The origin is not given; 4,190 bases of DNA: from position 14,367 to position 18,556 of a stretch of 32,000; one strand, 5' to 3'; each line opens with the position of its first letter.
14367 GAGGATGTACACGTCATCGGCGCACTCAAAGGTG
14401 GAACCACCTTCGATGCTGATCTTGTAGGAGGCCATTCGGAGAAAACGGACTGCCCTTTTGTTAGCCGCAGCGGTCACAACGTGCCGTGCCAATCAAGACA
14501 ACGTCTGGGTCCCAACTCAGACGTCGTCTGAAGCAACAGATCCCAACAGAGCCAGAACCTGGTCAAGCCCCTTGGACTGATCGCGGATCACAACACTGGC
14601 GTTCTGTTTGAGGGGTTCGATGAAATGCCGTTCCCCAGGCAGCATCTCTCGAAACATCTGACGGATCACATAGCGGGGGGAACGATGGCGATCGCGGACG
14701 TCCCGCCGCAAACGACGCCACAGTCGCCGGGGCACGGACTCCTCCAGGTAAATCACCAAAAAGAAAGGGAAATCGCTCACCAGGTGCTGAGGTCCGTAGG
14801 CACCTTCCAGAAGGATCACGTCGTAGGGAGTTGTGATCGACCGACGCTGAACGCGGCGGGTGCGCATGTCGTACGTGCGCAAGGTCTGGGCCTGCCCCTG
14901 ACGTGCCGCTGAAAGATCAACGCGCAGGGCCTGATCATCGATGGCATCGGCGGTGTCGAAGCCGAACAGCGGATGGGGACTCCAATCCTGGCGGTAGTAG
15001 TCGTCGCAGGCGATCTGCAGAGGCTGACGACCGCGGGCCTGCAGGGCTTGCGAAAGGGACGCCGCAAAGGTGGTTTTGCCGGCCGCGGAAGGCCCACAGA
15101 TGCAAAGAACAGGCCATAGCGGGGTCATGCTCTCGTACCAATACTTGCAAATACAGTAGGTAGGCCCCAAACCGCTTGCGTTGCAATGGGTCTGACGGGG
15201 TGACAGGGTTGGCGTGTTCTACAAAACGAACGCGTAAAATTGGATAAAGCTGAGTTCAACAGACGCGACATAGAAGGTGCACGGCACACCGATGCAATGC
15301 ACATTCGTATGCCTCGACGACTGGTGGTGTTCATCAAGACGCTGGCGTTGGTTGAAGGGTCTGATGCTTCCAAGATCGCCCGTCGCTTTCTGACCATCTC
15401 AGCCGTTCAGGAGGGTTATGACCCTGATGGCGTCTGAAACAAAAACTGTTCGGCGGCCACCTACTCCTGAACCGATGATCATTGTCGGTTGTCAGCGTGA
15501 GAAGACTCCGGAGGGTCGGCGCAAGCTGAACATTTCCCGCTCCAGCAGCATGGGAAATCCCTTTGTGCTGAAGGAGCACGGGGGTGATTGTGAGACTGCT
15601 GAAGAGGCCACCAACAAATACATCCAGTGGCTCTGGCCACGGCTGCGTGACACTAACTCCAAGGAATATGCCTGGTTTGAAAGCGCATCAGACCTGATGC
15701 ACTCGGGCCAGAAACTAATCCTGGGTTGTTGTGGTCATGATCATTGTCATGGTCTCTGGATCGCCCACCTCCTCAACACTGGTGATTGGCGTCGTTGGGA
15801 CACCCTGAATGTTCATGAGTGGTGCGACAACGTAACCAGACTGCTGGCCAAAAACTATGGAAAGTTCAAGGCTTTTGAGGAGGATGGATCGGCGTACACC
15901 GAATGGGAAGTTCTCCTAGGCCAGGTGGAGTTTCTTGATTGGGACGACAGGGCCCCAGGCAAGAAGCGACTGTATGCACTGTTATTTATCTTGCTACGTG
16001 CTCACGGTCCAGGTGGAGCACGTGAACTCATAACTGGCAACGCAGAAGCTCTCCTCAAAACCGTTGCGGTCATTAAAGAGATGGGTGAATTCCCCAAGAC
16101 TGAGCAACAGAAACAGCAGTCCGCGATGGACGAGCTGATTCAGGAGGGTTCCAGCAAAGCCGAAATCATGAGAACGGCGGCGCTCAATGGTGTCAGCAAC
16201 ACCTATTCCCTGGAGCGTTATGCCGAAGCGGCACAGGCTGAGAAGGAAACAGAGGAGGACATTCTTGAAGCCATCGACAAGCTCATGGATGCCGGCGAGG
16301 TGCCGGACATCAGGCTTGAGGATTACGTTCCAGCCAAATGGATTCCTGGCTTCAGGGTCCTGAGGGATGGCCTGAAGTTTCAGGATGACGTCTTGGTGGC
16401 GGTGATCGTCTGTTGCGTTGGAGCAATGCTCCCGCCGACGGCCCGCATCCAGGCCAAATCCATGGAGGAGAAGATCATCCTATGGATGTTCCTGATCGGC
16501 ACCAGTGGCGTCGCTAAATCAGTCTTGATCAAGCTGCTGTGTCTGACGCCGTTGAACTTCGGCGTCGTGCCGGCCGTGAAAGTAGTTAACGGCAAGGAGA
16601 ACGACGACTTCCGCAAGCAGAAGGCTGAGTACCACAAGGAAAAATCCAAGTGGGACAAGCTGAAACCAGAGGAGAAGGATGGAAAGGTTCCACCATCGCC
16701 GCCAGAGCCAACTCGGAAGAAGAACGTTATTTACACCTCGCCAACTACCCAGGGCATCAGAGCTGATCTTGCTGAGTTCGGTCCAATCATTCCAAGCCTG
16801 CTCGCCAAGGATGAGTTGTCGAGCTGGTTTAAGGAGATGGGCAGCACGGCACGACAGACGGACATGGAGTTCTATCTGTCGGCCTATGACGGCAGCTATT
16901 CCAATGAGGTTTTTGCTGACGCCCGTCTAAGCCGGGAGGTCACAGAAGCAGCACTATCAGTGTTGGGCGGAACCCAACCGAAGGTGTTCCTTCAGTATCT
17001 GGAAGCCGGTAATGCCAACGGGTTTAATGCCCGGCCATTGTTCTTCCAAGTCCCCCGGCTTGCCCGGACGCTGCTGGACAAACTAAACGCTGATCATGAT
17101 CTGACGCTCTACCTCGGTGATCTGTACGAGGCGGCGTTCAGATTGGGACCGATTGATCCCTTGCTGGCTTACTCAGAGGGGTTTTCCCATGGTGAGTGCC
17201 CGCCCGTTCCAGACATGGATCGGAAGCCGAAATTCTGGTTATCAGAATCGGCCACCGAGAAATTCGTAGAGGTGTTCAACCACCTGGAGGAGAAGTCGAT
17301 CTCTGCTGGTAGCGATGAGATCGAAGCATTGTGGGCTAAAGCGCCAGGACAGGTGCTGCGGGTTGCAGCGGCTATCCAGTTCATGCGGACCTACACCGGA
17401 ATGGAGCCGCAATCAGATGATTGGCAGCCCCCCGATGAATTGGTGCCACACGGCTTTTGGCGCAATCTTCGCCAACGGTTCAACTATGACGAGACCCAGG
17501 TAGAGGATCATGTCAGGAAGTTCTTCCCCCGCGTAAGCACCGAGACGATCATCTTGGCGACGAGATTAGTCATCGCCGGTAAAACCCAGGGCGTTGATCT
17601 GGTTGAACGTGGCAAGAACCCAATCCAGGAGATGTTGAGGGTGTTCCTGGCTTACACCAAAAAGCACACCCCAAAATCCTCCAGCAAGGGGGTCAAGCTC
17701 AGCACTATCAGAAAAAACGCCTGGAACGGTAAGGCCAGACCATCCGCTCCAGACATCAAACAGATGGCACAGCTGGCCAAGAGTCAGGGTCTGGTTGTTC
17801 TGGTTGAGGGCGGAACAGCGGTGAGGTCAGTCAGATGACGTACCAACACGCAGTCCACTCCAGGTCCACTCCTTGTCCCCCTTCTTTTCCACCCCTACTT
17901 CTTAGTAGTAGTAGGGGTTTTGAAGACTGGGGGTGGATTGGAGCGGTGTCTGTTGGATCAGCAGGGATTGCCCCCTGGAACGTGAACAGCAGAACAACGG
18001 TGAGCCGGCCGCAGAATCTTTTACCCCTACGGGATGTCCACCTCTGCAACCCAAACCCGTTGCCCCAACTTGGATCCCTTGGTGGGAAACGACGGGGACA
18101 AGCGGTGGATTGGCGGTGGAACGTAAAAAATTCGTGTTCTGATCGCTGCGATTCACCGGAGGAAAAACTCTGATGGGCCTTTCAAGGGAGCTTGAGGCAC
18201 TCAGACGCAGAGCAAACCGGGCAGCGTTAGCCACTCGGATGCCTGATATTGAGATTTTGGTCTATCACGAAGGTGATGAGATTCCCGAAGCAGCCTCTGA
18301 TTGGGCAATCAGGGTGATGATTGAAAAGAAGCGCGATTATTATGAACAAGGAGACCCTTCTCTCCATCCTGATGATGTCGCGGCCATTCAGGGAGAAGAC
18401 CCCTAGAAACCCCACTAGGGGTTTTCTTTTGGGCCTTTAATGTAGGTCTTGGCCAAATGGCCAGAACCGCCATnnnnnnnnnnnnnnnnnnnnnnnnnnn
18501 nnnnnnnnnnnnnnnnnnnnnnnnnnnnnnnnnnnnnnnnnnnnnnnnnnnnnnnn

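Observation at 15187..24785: Composite mobile island of about 9.6 kb, without a tRNA target, carrying two recombinase families and three compositional tiers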

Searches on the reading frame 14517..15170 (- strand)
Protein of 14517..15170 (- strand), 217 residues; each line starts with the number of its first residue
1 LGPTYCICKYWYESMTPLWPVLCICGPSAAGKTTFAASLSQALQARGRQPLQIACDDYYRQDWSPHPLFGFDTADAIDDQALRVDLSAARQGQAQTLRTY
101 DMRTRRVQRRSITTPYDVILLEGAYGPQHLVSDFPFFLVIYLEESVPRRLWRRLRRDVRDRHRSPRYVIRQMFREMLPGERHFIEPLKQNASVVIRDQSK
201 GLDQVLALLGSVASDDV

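Call 5: search_protein_families(library=pfam, proteins=[window:14517-15170:-], max_evalue=0.01)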
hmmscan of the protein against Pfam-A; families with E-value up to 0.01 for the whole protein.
window:14517-15170:- (217 aa): 10 families
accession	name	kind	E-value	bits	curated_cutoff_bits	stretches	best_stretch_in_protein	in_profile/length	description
PF00485.24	PRK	-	2.7e-16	60.4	22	1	21-196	1-188/196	Phosphoribulokinase / Uridine kinase family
PF13238.12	AAA_18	-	0.00019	22.3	29.4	1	23-157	2-111/128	AAA domain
PF13191.12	AAA_16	-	0.00023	22.2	32.6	1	20-91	25-96/167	AAA ATPase domain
PF13671.12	AAA_33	-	0.00058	20.6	27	1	21-44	1-24/143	AAA domain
PF00448.28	SRP54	-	0.0014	18.8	22.7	1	21-60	3-41/196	SRP54-type protein, GTPase domain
PF24883.2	NPHP3_N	-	0.0021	18.7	24.8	0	20-59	23-62/164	Nephrocystin 3, N-terminal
PF13401.12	AAA_22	-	0.0042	17.8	27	0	21-92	7-60/130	AAA domain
PF03029.23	ATP_bind_1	-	0.0054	17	27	1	24-54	1-31/240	Conserved hypothetical ATP binding protein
PF20720.3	nSTAND3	-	0.0054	16.9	27.2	1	21-54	19-52/155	Novel STAND NTPase 3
PF01583.26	APS_kinase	-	0.0061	17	21.1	0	21-63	4-45/152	Adenylylsulphate kinase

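Call 10: find_encoding_contigs(protein=window:14517-15128:-, flank=10000, max_places=10)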
Protein window:14517-15128:- (203 aa): 23 contigs read that carry it; 2 places shown.
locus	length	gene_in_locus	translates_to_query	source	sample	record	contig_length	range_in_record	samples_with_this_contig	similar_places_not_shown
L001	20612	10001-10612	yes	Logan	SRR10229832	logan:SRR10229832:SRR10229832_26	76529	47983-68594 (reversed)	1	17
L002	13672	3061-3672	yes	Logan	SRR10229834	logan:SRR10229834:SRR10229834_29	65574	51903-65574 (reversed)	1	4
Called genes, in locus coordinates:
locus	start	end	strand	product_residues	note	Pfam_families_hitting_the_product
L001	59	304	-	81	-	-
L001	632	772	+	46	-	-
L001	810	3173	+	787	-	PF14216:DUF4326, PF13148:DUF3987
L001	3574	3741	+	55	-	-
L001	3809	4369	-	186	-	PF00589:Phage_integrase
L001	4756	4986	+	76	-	-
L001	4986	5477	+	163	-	-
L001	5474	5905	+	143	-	-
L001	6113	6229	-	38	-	-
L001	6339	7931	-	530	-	PF25164:CoiA_N, PF10544:T5orf172, PF13455:MUG113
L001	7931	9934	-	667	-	PF00239:Resolvase (weak), PF07508:Recombinase, PF13408:Zn_ribbon_recom (weak)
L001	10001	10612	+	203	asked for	PF00485:PRK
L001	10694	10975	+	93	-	PF00111:Fer2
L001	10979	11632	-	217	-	PF00730:HhH-GPD, PF00633:HHH (weak)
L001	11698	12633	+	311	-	PF01297:ZnuA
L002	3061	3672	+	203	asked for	PF00485:PRK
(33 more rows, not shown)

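Call 49: search_protein_families(library=ncbifam, proteins=[window:14517-15128:-], max_evalue=0.001)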
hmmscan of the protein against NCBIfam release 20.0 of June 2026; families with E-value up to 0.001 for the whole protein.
window:14517-15128:- (203 aa): 5 families
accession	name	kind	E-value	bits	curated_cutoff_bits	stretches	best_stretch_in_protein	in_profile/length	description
NF004018.0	PRK05480.1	equivalog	4e-24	85.2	180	1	7-186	8-190/210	uridine kinase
TIGR00235.1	udk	equivalog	9e-21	74.5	220.3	1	7-186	8-190/207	uridine kinase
NF005655.0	PRK07429.1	subfamily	2.9e-13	49.7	236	1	7-182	10-184/326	phosphoribulokinase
NF005807.0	PRK07667.1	equivalog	3.6e-05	23.4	221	1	7-141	19-158/193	kinase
NF006746.0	PRK09270.1-5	subfamily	6.1e-05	22.1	250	1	8-112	24-134/210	nucleoside/nucleotide kinase family protein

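Call 76: search_protein_families(library=pfam, proteins=[L026:1332-2207:-, L026:2550-2933:-], max_evalue=0.001)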
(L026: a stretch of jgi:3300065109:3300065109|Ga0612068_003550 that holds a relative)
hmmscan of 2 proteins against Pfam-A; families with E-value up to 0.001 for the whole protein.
L026:1332-2207:- (291 aa): 0 families

L026:2550-2933:- (127 aa): 0 families

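Call 84: find_encoding_contigs(protein=window:14517-15170:-, flank=3000, max_places=6)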
Protein window:14517-15170:- (217 aa): no gene with exactly this product is on record in the collection.

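Call 96: search_protein_families(library=pfam, proteins=[L026:2930-3124:-, L026:2270-2470:-], max_evalue=0.05)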
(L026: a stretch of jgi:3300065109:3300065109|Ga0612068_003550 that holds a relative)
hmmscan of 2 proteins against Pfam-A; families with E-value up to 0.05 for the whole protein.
L026:2930-3124:- (64 aa): 0 families

L026:2270-2470:- (66 aa): 0 families

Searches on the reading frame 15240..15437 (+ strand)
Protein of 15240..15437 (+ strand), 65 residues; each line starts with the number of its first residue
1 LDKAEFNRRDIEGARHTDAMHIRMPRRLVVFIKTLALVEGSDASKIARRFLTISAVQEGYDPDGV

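Call 5: search_protein_families(library=pfam, proteins=[window:15240-15437:+], max_evalue=0.01)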
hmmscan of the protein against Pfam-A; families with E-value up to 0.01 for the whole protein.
window:15240-15437:+ (65 aa): 0 families

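Call 6: search_protein_families(library=phrogs, proteins=[window:15240-15437:+], max_evalue=0.01)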
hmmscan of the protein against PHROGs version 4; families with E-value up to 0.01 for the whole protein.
window:15240-15437:+ (65 aa): 1 family
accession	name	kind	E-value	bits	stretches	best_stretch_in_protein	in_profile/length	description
phrog_2639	-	transcription regulation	0.0063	17.7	1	18-48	38-68/91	Arc-like repressor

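Call 34: search_protein_families(library=padloc, proteins=[window:15240-15437:+], max_evalue=0.01)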
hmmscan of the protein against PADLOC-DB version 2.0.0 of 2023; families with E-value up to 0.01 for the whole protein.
window:15240-15437:+ (65 aa): 0 families

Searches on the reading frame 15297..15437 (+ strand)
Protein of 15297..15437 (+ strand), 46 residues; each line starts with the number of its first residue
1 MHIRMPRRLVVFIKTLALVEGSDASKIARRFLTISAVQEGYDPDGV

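Call 96: search_protein_families(library=pfam, proteins=[window:15297-15437:+], max_evalue=0.05)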
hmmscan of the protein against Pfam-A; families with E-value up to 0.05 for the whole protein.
window:15297-15437:+ (46 aa): 0 families

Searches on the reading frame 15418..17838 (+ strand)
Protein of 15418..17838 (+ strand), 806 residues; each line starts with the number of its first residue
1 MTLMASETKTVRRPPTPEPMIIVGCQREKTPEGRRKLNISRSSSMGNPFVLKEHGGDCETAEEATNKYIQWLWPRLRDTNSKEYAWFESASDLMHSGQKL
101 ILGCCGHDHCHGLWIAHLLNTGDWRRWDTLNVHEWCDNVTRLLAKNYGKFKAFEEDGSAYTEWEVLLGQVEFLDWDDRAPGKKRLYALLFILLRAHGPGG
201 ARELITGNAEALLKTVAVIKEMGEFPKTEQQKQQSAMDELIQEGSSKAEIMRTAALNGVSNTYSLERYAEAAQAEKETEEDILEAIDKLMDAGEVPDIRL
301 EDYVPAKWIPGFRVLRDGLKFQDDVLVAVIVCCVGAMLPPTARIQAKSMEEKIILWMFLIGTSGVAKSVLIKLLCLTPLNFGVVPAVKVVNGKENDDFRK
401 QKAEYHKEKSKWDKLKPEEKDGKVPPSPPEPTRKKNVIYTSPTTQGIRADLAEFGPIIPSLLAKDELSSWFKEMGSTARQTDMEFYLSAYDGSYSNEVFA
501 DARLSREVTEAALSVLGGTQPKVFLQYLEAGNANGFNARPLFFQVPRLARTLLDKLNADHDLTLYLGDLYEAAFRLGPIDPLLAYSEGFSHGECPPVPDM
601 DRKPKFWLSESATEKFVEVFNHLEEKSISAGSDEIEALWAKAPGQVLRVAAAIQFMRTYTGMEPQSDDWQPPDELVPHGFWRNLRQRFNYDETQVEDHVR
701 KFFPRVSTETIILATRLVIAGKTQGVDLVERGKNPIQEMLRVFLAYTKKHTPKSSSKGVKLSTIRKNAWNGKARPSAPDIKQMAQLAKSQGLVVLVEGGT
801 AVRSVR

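Call 5: search_protein_families(library=pfam, proteins=[window:15418-17838:+], max_evalue=0.01)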
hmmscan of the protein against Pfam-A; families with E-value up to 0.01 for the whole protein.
window:15418-17838:+ (806 aa): 2 families
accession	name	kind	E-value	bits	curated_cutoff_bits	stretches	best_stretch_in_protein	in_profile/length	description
PF13148.11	DUF3987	-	4.5e-31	108.8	27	1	322-656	3-330/364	Protein of unknown function (DUF3987)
PF14216.11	DUF4326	-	3.6e-07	31.2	25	1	29-116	5-81/82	Domain of unknown function (DUF4326)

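Call 6: search_protein_families(library=phrogs, proteins=[window:15418-17838:+], max_evalue=0.01)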
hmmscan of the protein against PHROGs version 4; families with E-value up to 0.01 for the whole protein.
window:15418-17838:+ (806 aa): 2 families
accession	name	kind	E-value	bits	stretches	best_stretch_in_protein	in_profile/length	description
phrog_2373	-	DNA, RNA and nucleotide metabolism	1.6e-10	41.2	1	316-660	74-401/515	DNA helicase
phrog_464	-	unknown function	6.8e-09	36.7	1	33-123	205-289/322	unknown function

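Call 34: search_protein_families(library=padloc, proteins=[window:15418-17838:+], max_evalue=0.01)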
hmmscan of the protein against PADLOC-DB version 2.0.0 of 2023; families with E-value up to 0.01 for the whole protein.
window:15418-17838:+ (806 aa): 0 families

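Call 39: find_related_loci(query=window:15418-17838:+, collection=viral_contigs, flank=10000)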
Query window:15418-17838:+ (806 aa) in viral_contigs; peptide patterns used: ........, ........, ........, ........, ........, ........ (x = any residue, [..] = any of these).
3 stretches matched a pattern, but none encodes a relative of the query by tblastn (E <= 1e-3).

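Call 49: search_protein_families(library=ncbifam, proteins=[window:15418-17838:+], max_evalue=0.001)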
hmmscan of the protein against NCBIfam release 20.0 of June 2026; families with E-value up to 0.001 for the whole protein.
window:15418-17838:+ (806 aa): 0 families

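Call 92: search_dna_similar(query=window:15418-17838:+, collection=phages, mode=protein, max_rows=8)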
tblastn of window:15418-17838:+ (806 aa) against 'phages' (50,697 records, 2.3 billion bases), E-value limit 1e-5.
Records with a match: 1; places in all: 1; records where one place covers at least 80% of the query: 0.
Best place of each record, by identity: <60% 1.
By first word of the organism name: Bacteriophage 1.
By host as written in the record: - 1.
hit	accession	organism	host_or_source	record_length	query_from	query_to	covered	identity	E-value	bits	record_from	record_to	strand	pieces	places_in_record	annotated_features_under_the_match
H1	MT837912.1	Bacteriophage sp.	human fecal samples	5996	305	661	44%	24.7%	1e-8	65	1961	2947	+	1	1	record has no annotation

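Call 93: search_dna_similar(query=window:15418-17838:+, collection=plasmids, mode=protein, max_rows=8)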
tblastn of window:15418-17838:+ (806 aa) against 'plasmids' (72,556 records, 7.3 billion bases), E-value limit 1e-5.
Records with a match: 16; places in all: 16; records where one place covers at least 80% of the query: 0.
Best place of each record, by identity: <60% 16.
By first word of the organism name: Planktothrix 7; Crinalium 2; Nostoc 2; Bacteroides 2; Scytonema 1; Chroococcidiopsis 1; Oscillatoria 1.
By predicted mobility (MOB-suite, as given by PLSDB): non-mobilizable 14; mobilizable 2.
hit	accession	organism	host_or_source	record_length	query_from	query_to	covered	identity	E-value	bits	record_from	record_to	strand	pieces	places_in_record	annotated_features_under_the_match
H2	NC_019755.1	Crinalium epipsammum PCC 9333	-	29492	237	661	53%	21.7%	2e-6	60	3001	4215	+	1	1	DUF3987 domain-containing protein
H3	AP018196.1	Scytonema sp. HK-05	-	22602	281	656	47%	24.0%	2e-9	69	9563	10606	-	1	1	hypothetical protein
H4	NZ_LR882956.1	Planktothrix agardhii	-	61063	306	663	44%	23.9%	5e-11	74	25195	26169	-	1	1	DUF3987 domain-containing protein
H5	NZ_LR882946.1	Planktothrix agardhii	-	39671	306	663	44%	23.6%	1e-9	70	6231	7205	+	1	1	DUF3987 domain-containing protein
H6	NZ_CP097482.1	Chroococcidiopsis sp. CCNUC1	cell culture,soil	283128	314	665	44%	24.0%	1e-7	63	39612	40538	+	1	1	DUF3987 domain-containing protein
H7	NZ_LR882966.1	Planktothrix agardhii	-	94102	306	656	44%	23.9%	9e-10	71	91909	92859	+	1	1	DUF3987 domain-containing protein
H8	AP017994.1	Planktothrix agardhii NIES-204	-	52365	306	656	44%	23.9%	1e-9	70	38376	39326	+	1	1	hypothetical protein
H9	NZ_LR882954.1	Planktothrix agardhii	-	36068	306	656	44%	23.9%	2e-9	69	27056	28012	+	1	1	DUF3987 domain-containing protein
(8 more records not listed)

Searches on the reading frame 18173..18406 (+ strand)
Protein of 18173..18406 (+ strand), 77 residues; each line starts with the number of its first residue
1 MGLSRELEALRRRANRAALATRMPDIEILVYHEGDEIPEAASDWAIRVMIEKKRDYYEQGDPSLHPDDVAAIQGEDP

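Call 5: search_protein_families(library=pfam, proteins=[window:18173-18406:+], max_evalue=0.01)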
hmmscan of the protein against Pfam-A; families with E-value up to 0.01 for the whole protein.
window:18173-18406:+ (77 aa): 0 families

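Call 6: search_protein_families(library=phrogs, proteins=[window:18173-18406:+], max_evalue=0.01)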
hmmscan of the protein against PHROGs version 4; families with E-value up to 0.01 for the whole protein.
window:18173-18406:+ (77 aa): 0 families

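Call 34: search_protein_families(library=padloc, proteins=[window:18173-18406:+], max_evalue=0.01)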
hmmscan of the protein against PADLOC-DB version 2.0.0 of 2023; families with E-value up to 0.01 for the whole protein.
window:18173-18406:+ (77 aa): 0 families
